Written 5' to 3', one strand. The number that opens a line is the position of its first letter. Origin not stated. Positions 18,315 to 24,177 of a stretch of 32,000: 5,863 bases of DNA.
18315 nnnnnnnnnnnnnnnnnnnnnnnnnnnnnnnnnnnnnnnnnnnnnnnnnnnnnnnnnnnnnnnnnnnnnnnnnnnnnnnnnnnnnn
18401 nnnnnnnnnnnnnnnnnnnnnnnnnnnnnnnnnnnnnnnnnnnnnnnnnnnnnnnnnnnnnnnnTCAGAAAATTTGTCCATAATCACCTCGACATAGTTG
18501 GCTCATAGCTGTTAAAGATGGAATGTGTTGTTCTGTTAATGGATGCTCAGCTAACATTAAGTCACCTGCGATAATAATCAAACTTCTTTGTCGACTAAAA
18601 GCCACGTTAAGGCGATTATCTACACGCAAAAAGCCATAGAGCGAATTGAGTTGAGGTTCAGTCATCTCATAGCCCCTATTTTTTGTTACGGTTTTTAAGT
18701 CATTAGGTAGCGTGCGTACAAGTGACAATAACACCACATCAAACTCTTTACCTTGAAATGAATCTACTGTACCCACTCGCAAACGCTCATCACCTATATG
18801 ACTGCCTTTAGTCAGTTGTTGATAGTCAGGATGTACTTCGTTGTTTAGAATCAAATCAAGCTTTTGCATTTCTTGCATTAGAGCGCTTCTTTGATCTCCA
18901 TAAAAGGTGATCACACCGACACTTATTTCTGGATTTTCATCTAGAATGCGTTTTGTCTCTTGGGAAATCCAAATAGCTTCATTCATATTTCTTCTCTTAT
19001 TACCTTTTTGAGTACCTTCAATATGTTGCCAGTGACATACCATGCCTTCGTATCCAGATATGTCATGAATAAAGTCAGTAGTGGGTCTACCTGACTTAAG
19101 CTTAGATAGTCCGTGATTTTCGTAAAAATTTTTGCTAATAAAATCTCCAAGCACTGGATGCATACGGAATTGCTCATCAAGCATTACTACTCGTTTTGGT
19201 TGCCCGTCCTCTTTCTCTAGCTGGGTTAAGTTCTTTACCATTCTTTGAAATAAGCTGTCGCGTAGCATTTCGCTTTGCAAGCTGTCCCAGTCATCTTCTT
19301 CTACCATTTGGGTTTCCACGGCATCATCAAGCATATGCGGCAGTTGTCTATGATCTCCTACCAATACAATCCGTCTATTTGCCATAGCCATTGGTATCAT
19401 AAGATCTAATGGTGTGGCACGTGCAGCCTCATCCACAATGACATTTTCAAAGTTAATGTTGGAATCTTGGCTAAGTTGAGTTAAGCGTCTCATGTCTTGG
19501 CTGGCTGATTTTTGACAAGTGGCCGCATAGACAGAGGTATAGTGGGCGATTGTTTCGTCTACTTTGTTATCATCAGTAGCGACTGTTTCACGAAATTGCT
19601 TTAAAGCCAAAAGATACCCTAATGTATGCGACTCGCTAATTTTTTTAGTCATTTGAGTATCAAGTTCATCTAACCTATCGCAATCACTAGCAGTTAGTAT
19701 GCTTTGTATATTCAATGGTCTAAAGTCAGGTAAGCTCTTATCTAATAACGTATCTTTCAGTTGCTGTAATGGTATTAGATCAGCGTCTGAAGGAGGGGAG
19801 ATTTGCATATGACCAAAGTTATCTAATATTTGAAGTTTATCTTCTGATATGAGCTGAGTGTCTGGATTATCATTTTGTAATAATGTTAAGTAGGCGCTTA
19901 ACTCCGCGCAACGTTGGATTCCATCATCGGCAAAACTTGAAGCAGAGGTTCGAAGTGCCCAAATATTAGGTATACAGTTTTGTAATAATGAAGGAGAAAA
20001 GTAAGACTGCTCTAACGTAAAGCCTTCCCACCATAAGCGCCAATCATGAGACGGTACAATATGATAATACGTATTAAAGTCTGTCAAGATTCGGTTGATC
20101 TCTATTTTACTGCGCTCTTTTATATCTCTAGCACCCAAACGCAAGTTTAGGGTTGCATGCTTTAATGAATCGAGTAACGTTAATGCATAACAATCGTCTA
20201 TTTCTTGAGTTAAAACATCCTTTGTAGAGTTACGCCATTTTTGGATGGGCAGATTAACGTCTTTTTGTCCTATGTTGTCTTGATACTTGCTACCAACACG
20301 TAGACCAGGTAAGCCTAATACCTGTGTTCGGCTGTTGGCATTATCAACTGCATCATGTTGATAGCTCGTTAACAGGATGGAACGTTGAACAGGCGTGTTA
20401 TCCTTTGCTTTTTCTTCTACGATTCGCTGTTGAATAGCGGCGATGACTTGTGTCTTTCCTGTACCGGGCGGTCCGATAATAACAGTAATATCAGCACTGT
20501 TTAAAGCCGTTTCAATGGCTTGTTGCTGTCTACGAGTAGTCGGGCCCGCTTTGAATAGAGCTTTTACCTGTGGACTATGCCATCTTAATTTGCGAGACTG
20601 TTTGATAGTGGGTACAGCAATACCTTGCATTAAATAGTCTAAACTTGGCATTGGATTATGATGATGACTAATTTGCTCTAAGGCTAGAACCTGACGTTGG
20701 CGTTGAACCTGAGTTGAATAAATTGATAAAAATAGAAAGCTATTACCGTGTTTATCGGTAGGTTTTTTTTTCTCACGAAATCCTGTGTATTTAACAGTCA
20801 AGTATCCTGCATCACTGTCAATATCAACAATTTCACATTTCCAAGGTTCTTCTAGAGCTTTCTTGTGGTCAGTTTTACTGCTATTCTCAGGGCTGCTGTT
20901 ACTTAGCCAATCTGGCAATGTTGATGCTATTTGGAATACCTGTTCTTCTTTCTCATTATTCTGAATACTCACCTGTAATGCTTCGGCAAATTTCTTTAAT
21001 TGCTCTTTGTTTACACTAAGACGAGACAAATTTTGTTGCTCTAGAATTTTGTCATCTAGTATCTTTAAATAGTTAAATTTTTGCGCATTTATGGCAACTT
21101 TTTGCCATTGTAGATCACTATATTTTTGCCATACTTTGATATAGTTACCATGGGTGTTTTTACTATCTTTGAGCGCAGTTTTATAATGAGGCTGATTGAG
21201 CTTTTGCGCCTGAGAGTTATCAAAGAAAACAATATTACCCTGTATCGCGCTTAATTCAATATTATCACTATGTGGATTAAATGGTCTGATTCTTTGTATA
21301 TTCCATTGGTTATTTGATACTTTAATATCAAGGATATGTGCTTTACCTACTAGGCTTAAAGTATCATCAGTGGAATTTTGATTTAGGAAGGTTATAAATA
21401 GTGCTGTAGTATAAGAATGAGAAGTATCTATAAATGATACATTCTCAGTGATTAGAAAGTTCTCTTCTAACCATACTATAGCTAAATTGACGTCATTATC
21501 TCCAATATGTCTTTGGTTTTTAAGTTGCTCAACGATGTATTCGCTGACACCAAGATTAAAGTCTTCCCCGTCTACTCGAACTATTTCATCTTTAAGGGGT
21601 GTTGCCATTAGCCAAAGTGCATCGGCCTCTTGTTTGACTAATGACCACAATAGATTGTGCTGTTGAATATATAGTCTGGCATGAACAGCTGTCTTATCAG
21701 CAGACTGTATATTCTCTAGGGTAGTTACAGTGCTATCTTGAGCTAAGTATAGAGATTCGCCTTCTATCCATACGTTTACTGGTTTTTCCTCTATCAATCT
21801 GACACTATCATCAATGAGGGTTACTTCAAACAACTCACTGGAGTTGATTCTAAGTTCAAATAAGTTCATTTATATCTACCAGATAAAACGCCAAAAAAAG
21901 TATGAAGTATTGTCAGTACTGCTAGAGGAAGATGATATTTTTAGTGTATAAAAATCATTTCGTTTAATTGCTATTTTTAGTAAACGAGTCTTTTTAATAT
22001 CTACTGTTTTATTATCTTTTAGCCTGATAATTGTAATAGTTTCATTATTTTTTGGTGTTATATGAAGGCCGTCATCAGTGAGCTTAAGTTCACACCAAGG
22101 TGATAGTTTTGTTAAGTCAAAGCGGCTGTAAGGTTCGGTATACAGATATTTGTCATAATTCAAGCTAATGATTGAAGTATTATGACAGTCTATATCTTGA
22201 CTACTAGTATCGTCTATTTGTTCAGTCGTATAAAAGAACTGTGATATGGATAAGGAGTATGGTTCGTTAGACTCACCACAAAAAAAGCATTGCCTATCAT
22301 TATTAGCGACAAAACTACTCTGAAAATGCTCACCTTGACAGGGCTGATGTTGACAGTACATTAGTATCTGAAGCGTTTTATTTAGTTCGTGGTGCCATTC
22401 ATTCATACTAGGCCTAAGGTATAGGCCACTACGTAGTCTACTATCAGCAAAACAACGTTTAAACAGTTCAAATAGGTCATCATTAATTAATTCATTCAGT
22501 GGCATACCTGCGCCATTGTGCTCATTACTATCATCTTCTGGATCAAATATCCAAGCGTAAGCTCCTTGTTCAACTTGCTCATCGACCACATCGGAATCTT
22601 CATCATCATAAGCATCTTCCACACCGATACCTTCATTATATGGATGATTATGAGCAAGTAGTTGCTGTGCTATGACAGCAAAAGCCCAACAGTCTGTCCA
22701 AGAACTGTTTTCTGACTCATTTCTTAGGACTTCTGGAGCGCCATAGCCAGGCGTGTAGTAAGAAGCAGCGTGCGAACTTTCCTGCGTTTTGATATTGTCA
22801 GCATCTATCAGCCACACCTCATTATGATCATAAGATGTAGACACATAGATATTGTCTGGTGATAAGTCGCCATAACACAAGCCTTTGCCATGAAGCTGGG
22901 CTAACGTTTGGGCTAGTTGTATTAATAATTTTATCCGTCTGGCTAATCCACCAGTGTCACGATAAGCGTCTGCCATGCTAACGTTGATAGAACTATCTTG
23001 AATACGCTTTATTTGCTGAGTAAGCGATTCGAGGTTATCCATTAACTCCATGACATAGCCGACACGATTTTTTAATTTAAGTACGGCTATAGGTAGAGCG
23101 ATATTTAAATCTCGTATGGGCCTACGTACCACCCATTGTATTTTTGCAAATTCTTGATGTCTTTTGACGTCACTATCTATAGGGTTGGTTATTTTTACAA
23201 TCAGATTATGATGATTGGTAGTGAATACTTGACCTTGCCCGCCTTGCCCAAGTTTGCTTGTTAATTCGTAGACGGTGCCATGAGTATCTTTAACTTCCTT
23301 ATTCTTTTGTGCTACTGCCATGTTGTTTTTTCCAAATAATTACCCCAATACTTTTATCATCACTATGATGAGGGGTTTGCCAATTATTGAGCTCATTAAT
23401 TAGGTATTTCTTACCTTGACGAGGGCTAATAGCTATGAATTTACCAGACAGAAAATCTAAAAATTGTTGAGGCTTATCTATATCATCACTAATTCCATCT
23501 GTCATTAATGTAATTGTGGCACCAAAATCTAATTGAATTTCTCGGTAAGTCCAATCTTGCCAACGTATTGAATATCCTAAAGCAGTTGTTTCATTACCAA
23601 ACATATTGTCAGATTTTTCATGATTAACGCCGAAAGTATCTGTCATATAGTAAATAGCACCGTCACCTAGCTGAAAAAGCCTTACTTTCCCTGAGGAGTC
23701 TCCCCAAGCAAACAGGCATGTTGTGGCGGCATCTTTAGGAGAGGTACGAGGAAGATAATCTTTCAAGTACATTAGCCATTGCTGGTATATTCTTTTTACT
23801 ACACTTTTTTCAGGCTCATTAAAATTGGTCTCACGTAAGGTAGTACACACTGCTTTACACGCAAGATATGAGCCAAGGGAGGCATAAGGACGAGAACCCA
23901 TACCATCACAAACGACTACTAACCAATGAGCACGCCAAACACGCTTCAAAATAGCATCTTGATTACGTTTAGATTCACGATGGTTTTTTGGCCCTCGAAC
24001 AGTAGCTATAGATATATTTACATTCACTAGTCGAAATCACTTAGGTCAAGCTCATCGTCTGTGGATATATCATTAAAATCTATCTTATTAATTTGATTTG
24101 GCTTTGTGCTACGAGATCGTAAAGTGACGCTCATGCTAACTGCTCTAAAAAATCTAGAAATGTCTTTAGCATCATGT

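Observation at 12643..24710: Seven-gene operon fusing a TerY-P (vWA/PP2C/kinase) triad to a helicase + HEPN + coiled-coil McrB-like + McrC-like module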

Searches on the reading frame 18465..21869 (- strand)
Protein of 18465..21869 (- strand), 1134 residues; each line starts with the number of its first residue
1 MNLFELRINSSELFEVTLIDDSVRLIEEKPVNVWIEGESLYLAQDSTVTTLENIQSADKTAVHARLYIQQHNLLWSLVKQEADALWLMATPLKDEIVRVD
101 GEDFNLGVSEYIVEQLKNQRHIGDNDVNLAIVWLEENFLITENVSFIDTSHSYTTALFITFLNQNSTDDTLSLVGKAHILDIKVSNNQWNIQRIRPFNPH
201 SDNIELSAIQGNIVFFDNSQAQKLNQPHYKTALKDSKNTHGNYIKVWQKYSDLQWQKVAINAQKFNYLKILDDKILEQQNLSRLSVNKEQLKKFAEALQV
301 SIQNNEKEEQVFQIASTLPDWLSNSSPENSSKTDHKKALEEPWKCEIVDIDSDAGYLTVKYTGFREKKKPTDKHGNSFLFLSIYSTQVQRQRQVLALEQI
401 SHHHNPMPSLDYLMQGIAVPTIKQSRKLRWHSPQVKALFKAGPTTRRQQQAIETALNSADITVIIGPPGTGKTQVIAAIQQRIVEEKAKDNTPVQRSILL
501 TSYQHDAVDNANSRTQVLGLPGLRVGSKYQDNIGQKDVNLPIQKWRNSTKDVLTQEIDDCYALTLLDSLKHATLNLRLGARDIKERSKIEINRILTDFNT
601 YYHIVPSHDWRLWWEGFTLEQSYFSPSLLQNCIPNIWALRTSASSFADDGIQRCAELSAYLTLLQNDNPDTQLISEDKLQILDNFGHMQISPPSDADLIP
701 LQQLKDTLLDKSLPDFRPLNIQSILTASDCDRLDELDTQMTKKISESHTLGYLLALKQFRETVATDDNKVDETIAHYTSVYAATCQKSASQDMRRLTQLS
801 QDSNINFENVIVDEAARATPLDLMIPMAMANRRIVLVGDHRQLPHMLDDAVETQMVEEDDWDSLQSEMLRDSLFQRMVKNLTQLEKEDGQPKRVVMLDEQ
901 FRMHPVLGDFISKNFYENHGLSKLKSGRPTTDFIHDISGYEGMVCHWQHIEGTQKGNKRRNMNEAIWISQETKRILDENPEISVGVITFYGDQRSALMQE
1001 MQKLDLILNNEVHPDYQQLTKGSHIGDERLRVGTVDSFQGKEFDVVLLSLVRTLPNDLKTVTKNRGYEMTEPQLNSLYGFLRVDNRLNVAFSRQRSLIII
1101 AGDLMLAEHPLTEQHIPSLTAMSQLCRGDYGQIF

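Call 3: search_protein_families(library=pfam, proteins=[window:18465-21869:-], max_evalue=0.01)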
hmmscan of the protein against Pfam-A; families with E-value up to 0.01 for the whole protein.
window:18465-21869:- (1134 aa): 10 families
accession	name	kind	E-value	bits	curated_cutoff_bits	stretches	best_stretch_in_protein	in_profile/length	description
PF13087.12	AAA_12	-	9.2e-33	113.9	27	1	870-1103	2-193/195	AAA domain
PF13086.12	AAA_11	-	1.2e-29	104.3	27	1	446-844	4-251/257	AAA domain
PF13245.12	AAA_19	-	7.1e-13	49.3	25.1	2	448-515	1-61/134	AAA domain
PF13604.12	AAA_30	-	2.3e-11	44.2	27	2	446-487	4-46/191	AAA domain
PF01443.25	Viral_helicase1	-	6e-06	26.7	21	0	786-846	37-100/228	Viral superfamily 1 RNA helicase core domain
PF02562.22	PhoH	-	0.00014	21.9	27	1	444-486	5-46/205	PhoH-like protein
PF13401.12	AAA_22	-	0.00096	19.9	27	0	458-495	4-33/130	AAA domain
PF13191.12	AAA_16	-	0.0021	19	32.6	0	449-487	9-59/167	AAA ATPase domain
PF00270.35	DEAD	-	0.0076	16.4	26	0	445-490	1-41/167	DEAD/DEAH box helicase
PF13521.12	AAA_28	-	0.0088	16.7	27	0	463-487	3-31/164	AAA domain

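Call 4: search_protein_families(library=padloc, proteins=[window:18465-21869:-], max_evalue=0.01)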
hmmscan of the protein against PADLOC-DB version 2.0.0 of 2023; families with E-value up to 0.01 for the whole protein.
window:18465-21869:- (1134 aa): 12 families
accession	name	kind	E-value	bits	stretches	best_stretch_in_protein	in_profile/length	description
PDLC03920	MkoA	-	7.2e-86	287.5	1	142-1109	320-1081/1112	-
PDLC03921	MkoA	-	3e-62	208.8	2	804-1104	1294-1567/1607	-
PDLC03924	MkoC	-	1.5e-23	80.9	2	810-1109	674-949/1136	-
PDLC05009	PDC-S37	-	7e-13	45.3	2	802-1096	933-1189/1550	-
PDLC00121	GajB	-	3.6e-09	33.7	1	444-515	6-71/565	UrvD helicase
PDLC05065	PDC-S68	-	5.9e-07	25.6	1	795-844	692-743/1221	-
PDLC00117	GajB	-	1.4e-05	21.8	1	452-520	20-84/604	UrvD helicase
PDLC04140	mad8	-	2.9e-05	21.8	1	448-505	16-67/314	mads_8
PDLC00136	GajB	-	5.3e-05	20.3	0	448-514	9-66/570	UrvD helicase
PDLC01148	RecD_like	-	0.00057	16.3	0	447-485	316-354/719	RecD/Tra ATPase fused to N-terminal HHH domain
PDLC00112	GajB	-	0.00067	16.4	0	462-520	21-74/581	UrvD helicase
PDLC00149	GajB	-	0.0053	13.2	0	446-516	9-70/577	UrvD helicase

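Call 5: search_protein_families(library=ncbifam, proteins=[window:18465-21869:-], max_evalue=0.01)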
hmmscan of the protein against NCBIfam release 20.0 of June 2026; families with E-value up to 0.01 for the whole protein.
window:18465-21869:- (1134 aa): 5 families
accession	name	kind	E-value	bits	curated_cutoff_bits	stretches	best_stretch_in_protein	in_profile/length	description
TIGR00376.1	TIGR00376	hypoth_equivalog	1.3e-30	106.4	348.9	2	803-1110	362-618/639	IGHMBP2 family helicase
NF040671.1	PLuB_AAA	exception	3.5e-26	90.9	999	2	772-1053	930-1202/1256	PLuB system helicase-like protein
TIGR01448.2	helicase_RecD2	equivalog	2.6e-09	35.8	500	1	446-486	319-358/713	SF1B family DNA helicase RecD2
TIGR01447.1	recD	equivalog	1.1e-08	34.2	310.15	1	424-490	129-194/597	exodeoxyribonuclease V subunit alpha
TIGR02768.1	TraA_Ti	equivalog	9.2e-05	20.9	590.45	1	432-481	347-397/751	Ti-type conjugative transfer relaxase TraA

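Call 75: search_solved_structures(query=window:18465-21869:-, max_evalue=0.00001)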
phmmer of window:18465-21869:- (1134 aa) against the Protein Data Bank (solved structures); distinct sequences matched with E-value up to 0.00001: 23.
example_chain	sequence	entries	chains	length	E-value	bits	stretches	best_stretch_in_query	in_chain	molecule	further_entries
8ftm_A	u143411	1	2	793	6.6e-15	57.3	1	799-1056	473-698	5'-3' RNA helicase-like protein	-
2xzo_A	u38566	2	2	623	2.6e-14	55.3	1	804-1111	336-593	REGULATOR OF NONSENSE TRANSCRIPTS 1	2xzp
2gjk_A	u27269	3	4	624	2.6e-14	55.3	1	804-1111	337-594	Regulator of nonsense transcripts 1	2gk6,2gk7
6ej5_A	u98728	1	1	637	2.8e-14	55.2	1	804-1111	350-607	Regulator of nonsense transcripts 1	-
8rd3_A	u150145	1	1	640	4.2e-14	54.6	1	805-1053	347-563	ATP-dependent helicase NAM7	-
2wjv_A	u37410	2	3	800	8.5e-14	53.6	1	804-1111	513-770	REGULATOR OF NONSENSE TRANSCRIPTS 1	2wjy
9qwn_A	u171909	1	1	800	8.5e-14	53.6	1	804-1111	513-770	Isoform 2 of Regulator of nonsense transcripts 1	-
8fth_A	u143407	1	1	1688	1e-13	53.3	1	800-1056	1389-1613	5'-3' RNA helicase-like protein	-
2xzl_A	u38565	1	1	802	1.1e-13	53.3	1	805-1053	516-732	ATP-DEPENDENT HELICASE NAM7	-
8ftk_A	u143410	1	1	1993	1.7e-13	52.6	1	800-1056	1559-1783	5'-3' RNA helicase-like protein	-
9qdq_A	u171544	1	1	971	2e-13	52.4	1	805-1053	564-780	ATP-dependent helicase NAM7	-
5mzn_A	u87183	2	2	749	1.4e-11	46.3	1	803-1053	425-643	Helicase SEN1,Helicase SEN1 | Helicase SEN1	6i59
8ram_O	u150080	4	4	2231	8.7e-10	40.3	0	803-1053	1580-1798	Helicase SEN1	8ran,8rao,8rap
5eaw_A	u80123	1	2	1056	1.4e-09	39.6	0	445-529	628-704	DNA replication ATP-dependent helicase/nuclease DNA2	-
5eax_A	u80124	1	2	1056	1.4e-09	39.6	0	445-529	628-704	DNA replication ATP-dependent helicase/nuclease DNA2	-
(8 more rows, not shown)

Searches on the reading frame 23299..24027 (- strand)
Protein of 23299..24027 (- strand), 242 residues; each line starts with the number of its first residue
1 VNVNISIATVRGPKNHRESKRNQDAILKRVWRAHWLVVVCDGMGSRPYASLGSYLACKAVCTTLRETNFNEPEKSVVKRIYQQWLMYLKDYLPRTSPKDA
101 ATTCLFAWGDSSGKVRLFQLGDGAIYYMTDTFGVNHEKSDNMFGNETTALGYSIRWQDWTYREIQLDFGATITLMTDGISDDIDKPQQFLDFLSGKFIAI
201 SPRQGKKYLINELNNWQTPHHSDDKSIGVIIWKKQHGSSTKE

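Call 3: search_protein_families(library=pfam, proteins=[window:23299-24027:-], max_evalue=0.01)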
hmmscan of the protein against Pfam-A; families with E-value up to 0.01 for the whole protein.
window:23299-24027:- (242 aa): 2 families
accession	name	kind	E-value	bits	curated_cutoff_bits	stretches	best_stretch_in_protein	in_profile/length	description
PF13672.11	PP2C_2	-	2.8e-35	122.2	24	1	11-211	1-206/209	Protein phosphatase 2C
PF07228.17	SpoIIE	-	1e-09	39.1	25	1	34-230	4-189/192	Stage II sporulation protein E (SpoIIE)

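Call 4: search_protein_families(library=padloc, proteins=[window:23299-24027:-], max_evalue=0.01)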
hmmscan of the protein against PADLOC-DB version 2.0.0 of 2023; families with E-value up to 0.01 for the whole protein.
window:23299-24027:- (242 aa): 1 family
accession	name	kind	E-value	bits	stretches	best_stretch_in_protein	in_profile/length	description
PDLC04518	PDC-M21C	-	0.0059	13.8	0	1-124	1-114/243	-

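Call 5: search_protein_families(library=ncbifam, proteins=[window:23299-24027:-], max_evalue=0.01)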
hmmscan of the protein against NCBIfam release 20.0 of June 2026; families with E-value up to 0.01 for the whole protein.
window:23299-24027:- (242 aa): 1 family
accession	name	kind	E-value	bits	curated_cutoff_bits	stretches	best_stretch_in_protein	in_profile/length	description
NF033484.1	Stp1_PP2C_phos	equivalog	9.2e-09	35.1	230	1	20-131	9-120/232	Stp1/IreP family PP2C-type Ser/Thr phosphatase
